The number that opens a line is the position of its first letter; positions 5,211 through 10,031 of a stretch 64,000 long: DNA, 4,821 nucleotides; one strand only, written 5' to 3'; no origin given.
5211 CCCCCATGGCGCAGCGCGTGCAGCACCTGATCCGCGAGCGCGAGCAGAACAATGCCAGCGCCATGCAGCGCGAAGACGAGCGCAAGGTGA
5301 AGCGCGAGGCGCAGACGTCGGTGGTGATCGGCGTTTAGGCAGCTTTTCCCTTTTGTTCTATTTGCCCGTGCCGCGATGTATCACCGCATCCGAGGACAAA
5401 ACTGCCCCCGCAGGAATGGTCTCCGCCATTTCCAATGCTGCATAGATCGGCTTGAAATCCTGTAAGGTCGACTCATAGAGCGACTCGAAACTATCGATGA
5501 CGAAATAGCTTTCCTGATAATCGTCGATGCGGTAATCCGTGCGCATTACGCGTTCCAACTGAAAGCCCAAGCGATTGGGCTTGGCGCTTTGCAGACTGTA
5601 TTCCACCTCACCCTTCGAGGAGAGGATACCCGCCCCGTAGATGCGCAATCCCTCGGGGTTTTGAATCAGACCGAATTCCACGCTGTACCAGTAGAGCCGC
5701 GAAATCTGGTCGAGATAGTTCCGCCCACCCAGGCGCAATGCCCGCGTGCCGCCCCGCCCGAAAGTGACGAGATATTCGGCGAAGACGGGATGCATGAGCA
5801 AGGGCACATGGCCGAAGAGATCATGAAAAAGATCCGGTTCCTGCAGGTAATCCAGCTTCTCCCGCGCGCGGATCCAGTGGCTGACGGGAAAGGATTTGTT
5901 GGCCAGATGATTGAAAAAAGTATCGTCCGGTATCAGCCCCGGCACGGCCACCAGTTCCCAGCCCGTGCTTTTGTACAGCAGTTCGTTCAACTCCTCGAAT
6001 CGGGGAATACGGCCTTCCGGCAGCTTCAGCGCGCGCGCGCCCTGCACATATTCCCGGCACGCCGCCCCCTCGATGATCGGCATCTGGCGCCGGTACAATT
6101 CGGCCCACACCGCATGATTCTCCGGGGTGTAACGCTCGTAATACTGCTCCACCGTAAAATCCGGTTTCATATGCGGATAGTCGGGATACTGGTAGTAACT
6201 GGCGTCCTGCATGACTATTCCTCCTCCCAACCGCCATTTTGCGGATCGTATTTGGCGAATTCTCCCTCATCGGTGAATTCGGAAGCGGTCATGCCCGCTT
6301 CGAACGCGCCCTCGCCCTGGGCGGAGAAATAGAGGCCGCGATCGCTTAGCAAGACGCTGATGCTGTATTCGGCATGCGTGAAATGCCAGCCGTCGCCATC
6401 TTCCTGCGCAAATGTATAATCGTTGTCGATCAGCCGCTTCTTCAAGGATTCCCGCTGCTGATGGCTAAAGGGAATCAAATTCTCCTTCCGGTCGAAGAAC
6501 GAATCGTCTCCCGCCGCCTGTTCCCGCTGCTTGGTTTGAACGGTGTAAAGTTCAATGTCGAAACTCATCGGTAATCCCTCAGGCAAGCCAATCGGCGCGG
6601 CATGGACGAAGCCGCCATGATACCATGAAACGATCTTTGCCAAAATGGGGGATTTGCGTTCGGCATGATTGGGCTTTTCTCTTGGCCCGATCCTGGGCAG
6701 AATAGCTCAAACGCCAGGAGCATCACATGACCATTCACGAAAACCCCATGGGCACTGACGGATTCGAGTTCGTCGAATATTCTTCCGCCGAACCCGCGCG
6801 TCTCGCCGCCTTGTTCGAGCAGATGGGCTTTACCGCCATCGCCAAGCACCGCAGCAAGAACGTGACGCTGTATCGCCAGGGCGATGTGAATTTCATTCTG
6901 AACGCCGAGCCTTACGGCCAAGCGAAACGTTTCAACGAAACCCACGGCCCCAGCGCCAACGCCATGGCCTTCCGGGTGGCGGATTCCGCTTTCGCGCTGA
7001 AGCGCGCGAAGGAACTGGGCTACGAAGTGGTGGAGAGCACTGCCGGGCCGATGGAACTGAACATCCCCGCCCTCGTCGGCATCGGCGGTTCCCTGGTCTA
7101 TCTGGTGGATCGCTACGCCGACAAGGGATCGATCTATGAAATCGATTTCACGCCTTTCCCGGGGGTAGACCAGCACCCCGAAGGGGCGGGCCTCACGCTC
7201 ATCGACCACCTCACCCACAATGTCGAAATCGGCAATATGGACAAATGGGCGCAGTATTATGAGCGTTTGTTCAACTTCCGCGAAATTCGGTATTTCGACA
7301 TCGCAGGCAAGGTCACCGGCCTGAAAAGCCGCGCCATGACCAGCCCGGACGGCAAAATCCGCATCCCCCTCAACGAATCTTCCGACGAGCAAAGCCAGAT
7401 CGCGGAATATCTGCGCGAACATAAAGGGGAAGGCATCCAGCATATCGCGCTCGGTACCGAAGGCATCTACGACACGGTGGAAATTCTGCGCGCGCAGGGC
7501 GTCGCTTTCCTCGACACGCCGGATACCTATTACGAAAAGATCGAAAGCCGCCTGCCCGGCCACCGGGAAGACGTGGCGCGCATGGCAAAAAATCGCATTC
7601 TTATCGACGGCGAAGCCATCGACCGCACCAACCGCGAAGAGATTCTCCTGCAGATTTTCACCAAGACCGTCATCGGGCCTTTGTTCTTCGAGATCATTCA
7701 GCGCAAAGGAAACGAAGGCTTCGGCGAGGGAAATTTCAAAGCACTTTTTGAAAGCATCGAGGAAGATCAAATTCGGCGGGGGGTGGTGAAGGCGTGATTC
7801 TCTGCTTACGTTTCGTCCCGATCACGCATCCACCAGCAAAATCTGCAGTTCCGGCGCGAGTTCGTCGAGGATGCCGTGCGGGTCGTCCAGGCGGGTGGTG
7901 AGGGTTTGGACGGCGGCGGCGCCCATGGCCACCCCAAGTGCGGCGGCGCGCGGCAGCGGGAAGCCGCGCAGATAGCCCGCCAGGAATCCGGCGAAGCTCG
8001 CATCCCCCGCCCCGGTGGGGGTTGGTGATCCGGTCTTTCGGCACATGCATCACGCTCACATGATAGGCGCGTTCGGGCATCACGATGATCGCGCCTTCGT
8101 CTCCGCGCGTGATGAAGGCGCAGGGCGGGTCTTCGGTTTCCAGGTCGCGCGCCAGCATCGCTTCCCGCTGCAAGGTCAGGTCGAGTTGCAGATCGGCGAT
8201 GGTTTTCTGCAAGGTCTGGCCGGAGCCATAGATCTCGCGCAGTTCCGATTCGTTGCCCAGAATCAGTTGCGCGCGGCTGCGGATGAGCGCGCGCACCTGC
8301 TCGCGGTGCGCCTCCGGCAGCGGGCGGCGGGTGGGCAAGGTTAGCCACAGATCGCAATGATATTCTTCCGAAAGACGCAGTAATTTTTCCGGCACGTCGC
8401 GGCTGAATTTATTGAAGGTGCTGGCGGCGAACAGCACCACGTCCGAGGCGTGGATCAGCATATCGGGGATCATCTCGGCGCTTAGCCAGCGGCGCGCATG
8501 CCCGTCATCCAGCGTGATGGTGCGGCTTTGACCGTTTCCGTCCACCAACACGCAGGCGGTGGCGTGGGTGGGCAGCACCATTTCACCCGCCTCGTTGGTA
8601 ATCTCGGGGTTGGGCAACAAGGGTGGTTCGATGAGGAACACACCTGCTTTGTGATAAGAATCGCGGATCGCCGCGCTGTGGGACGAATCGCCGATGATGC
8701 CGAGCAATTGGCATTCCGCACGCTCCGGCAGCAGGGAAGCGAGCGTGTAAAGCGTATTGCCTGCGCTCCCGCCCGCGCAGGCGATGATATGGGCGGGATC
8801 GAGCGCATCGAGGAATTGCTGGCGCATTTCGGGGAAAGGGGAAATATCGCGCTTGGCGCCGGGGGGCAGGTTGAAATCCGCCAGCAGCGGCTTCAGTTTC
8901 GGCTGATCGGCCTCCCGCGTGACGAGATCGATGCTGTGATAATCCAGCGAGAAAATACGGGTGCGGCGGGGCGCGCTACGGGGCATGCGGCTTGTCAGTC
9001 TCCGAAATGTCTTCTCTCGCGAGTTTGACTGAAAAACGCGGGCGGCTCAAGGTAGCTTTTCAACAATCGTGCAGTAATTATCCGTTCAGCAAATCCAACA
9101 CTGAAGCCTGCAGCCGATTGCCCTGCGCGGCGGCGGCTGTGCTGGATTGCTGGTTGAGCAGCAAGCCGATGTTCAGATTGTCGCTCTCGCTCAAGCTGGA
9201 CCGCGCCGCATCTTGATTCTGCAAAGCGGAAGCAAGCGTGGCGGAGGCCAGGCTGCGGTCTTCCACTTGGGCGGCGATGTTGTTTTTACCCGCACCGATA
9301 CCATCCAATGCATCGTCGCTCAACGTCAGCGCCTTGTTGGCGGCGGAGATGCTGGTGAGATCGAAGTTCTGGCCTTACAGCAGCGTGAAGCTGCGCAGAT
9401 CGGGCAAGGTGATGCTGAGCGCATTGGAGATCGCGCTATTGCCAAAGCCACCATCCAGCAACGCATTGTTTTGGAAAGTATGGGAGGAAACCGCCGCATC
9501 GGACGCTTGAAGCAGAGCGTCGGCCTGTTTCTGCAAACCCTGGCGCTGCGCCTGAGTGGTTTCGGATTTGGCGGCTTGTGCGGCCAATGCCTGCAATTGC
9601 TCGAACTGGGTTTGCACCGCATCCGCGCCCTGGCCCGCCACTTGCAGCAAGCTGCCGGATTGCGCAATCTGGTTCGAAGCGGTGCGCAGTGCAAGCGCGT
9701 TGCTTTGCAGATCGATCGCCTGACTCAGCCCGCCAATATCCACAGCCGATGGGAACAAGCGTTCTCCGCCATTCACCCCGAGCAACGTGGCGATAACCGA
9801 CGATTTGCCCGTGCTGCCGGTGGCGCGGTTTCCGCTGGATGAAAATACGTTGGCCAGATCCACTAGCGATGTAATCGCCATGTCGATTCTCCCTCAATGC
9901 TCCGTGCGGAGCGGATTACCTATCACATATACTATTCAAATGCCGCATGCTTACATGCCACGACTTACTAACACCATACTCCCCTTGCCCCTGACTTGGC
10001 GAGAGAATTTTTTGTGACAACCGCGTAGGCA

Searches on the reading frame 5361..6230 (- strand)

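Call 118: search_protein_families(library=pfam, proteins=[window:5361-6230:-], max_evalue=0.001)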
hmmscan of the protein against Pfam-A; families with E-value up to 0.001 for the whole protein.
window:5361-6230:- (290 aa): 1 family
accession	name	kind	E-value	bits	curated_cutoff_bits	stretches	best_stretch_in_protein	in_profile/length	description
PF00351.26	Biopterin_H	-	3.9e-45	154.7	22.7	1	33-253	60-279/331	Biopterin-dependent aromatic amino acid hydroxylase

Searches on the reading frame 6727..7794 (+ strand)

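Call 118: search_protein_families(library=pfam, proteins=[window:6727-7794:+], max_evalue=0.001)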
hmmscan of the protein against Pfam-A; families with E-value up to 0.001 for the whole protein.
window:6727-7794:+ (356 aa): 3 families
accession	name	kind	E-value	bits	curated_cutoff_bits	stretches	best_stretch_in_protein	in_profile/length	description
PF14696.12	Glyoxalase_5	-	2.3e-57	193.5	27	1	4-141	1-138/139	Hydroxyphenylpyruvate dioxygenase, HPPD, N-terminal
PF00903.31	Glyoxalase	-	3.9e-16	60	20.6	1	159-269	2-103/121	Glyoxalase/Bleomycin resistance protein/Dioxygenase superfamily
PF13669.12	Glyoxalase_4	-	1.8e-11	44.7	27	1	170-265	9-97/109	Glyoxalase/Bleomycin resistance protein/Dioxygenase superfamily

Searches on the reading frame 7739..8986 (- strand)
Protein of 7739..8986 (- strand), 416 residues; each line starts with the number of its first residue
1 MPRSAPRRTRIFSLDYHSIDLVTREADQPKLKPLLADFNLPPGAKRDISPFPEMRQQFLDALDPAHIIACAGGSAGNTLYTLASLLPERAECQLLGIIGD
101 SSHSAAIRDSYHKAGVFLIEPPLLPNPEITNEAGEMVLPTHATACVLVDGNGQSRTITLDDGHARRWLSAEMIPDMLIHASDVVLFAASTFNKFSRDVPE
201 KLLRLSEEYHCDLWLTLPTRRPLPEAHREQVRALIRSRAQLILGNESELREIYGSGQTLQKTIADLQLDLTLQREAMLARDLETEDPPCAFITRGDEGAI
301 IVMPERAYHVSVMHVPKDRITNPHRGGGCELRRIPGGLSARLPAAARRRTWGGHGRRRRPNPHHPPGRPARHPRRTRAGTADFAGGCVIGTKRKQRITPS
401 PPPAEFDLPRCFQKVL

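Call 93: search_protein_families(library=pfam, proteins=[window:7739-8986:-], max_evalue=0.001)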
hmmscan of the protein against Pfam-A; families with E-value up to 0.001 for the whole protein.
window:7739-8986:- (416 aa): 1 family
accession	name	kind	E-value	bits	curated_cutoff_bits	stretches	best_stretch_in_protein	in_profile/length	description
PF00294.29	PfkB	-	3.6e-08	33.6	25.8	1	142-311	91-244/302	pfkB family carbohydrate kinase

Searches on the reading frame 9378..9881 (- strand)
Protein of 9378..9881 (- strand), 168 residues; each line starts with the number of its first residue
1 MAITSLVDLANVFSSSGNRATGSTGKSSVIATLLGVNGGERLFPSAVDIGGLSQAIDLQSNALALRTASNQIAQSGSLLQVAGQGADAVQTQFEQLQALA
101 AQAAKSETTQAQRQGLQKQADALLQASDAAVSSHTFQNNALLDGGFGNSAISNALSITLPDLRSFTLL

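Call 118: search_protein_families(library=pfam, proteins=[window:9378-9881:-], max_evalue=0.001)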
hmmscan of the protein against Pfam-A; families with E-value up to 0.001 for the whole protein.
window:9378-9881:- (168 aa): 1 family
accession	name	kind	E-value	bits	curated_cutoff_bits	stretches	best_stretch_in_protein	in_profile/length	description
PF00669.25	Flagellin_N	-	6.7e-05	23.4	26.6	1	21-145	13-137/139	Bacterial flagellin N-terminal helical region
